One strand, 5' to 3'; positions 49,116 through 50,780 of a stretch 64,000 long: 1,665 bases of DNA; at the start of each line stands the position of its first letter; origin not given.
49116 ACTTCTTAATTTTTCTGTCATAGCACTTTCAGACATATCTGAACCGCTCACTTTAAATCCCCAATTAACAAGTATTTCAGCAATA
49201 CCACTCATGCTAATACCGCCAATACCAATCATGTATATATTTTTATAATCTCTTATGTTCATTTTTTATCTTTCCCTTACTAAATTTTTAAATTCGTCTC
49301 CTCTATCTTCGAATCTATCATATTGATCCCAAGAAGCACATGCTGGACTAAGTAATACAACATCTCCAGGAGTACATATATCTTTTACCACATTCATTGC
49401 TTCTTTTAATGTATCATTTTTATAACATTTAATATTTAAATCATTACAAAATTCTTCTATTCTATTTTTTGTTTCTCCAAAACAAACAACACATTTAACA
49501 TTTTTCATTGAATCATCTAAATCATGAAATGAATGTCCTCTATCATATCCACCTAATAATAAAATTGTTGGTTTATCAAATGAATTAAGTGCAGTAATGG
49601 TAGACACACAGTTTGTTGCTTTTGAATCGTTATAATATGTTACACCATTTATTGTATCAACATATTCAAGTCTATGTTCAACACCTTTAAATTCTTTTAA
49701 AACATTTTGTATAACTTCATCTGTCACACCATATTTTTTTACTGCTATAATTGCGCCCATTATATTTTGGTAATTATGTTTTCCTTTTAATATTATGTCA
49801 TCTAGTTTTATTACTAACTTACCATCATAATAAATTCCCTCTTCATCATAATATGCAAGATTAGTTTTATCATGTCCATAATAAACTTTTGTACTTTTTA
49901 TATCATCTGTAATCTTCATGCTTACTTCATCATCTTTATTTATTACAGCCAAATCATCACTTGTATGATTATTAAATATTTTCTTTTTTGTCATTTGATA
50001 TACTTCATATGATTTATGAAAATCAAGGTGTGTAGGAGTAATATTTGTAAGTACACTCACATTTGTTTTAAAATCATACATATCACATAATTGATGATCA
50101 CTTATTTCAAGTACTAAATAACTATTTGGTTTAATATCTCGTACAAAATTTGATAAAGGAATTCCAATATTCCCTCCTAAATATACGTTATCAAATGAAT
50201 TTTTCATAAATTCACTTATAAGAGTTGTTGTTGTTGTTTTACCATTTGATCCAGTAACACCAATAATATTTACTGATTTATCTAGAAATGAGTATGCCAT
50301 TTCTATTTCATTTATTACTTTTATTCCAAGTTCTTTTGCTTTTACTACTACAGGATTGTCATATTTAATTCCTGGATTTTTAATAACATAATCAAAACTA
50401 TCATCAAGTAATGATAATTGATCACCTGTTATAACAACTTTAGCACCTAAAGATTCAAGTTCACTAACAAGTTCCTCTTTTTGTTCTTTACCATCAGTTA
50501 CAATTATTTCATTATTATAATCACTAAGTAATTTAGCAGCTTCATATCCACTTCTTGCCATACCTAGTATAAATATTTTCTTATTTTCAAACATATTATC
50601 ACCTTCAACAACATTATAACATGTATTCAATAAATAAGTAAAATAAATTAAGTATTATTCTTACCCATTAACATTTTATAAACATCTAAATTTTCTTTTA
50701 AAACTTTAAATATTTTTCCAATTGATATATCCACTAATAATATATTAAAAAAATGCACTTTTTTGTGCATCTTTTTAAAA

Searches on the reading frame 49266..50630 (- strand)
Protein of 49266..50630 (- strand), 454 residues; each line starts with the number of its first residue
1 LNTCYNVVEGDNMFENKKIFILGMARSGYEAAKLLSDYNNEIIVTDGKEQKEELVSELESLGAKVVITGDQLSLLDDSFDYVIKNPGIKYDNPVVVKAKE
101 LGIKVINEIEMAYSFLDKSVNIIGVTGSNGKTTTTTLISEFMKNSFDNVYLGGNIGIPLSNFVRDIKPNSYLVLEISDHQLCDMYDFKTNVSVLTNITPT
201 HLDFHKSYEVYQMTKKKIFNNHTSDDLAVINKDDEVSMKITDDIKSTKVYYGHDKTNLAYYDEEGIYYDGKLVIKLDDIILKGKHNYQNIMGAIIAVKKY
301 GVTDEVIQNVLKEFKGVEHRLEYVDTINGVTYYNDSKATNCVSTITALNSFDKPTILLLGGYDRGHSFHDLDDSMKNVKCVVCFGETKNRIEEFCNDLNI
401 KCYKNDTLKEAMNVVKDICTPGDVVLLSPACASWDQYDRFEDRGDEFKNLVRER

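Call 10: search_protein_families(library=pfam, proteins=[window:49266-50630:-], max_evalue=0.001)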
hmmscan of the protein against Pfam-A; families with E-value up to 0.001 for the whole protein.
window:49266-50630:- (454 aa): 4 families
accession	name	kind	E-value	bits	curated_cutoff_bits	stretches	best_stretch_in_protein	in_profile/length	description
PF08245.18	Mur_ligase_M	-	1.2e-31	110.7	24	1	125-297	1-200/200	Mur ligase middle domain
PF02875.26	Mur_ligase_C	-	9.6e-15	56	28.4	1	319-431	1-127/127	Mur ligase, glutamate ligase domain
PF21799.2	MurD-like_N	-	4.6e-06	27.3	27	1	17-106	1-87/88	Mur ligase MurD-like, N-terminal domain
PF01225.30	Mur_ligase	-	0.00034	21.4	21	1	45-111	26-86/95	Mur ligase family, catalytic domain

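Call 42: find_related_loci(query=window:49266-50630:-, collection=genome_contigs, flank=10000)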
Query window:49266-50630:- (454 aa) in genome_contigs; peptide patterns used: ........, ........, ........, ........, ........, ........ (x = any residue, [..] = any of these).
365 stretches matched a pattern; 337 encode a relative of the query (tblastn E <= 1e-3); the best 80 are kept; 80 distinct loci.
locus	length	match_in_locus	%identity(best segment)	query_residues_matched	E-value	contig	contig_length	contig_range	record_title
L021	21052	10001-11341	98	8-454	0e+0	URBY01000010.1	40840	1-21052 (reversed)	uncultured Tenericutes bacterium isolate UMGS855 genome assembly, contig: NODE_716_length_40840_cov_6.702538, whole geno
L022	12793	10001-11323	72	13-453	0e+0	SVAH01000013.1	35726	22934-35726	MAG: Bacillota bacterium isolate SIG197 NODE_1283_length_35726_cov_10.486858, whole genome shotgun sequence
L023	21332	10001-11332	63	10-453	0e+0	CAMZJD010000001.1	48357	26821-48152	MAG TPA_asm: uncultured Candidatus Saccharibacteria bacterium isolate SRR10912535_bin.43_metaWRAP_v1.3_MAG genome assemb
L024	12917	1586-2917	62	9-452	0e+0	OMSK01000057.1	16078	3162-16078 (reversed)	uncultured Firmicutes bacterium isolate RUG832 genome assembly, contig: k87_31574980, whole genome shotgun sequence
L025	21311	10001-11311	62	13-453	9e-179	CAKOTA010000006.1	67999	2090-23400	MAG: uncultured Bacilli bacterium isolate REFINED_METABAT215_TOP10_CONTIGS_1500_ASSEMBLY_K77_MERGED__Hadza_MoBio_hadza-E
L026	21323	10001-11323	62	8-452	1e-178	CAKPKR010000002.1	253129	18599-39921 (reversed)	MAG: uncultured Bacilli bacterium isolate REFINED_METABAT215_TOP10_CONTIGS_1500_ASSEMBLY_K77_MERGED__Hadza_MoBio_hadza-E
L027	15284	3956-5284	60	9-451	3e-177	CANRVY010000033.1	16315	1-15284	MAG TPA_asm: uncultured Tenericutes bacterium isolate SRR15730544_bin.10_metawrap_v1.3_MAG genome assembly, contig: NODE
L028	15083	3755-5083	60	9-451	3e-177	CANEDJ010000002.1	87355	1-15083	MAG TPA_asm: uncultured Tenericutes bacterium isolate SRR19981122_bin.17_metawrap_v1.3_MAG genome assembly, contig: NODE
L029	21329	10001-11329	60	9-451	7e-177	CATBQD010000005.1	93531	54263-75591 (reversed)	MAG: uncultured Bacilli bacterium isolate extra-SRR5927706.69_1677798363 genome assembly, contig: NODE_120_length_93531_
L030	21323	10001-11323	60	11-452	8e-176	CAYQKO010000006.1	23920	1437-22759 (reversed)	MAG TPA_asm: uncultured Muribaculaceae bacterium isolate SRP222994_co1_113 genome assembly, contig: NODE_4211_length_239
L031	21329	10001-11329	59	9-451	3e-174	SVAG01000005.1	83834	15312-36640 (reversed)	MAG: Lactobacillales bacterium isolate SIG196 NODE_6994_length_83834_cov_6.005161, whole genome shotgun sequence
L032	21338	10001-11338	62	5-451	2e-173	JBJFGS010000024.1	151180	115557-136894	MAG: Candidatus Coprovivens sp. isolate PUUB45_bin.013 NODE_25_length_151180_cov_21.050177, whole genome shotgun sequenc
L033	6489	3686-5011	60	9-450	6e-175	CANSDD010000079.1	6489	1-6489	MAG TPA_asm: uncultured Tenericutes bacterium isolate SRR15510215_bin.47_metawrap_v1.3_MAG genome assembly, contig: NODE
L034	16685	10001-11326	61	10-451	2e-173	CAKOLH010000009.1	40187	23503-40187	MAG: uncultured Bacilli bacterium isolate REFINED_METABAT215_TOP10_CONTIGS_1500_ASSEMBLY_K77_MERGED__Hadza_MoBio_hadza-A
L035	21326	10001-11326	62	10-451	2e-173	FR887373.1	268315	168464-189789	Clostridium sp. CAG:302 genomic scaffold, scf81, whole genome shotgun sequence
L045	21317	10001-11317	61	13-451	4e-170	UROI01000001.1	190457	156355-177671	uncultured Tenericutes bacterium isolate UMGS1185 genome assembly, contig: NODE_9_length_190457_cov_12.891220, whole gen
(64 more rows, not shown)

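Call 106: search_protein_families(library=pfam, proteins=[L045:4700-7993:+], max_evalue=0.01)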
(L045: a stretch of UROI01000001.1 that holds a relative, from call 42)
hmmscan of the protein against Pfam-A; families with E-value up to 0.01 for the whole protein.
L045:4700-7993:+ (1098 aa): 7 families
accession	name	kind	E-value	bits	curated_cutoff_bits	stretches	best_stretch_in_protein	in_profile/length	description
PF09479.16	Flg_new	-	6.2e-25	87.5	27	2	824-891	1-65/65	Listeria-Bacteroides repeat domain (List_Bact_rpt)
PF12799.13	LRR_4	-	1e-16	61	27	3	288-326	1-41/44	Leucine Rich repeats (2 copies)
PF02368.24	Big_2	-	3.9e-10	40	22.8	1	683-747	14-78/79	Bacterial Ig-like domain (group 2)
PF18998.6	Flg_new_2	-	4.5e-10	39.8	23.6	1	757-822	2-72/73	Divergent InlB B-repeat domain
PF13855.12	LRR_8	-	5.6e-09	36.1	27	2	286-321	23-61/61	Leucine rich repeat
PF00560.39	LRR_1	-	3.4e-05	23.6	20.6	0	289-309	1-21/23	Leucine Rich Repeat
PF20578.4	aBig_2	-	0.00054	20.2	27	1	683-737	15-69/89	Atrophied bacterial Ig domain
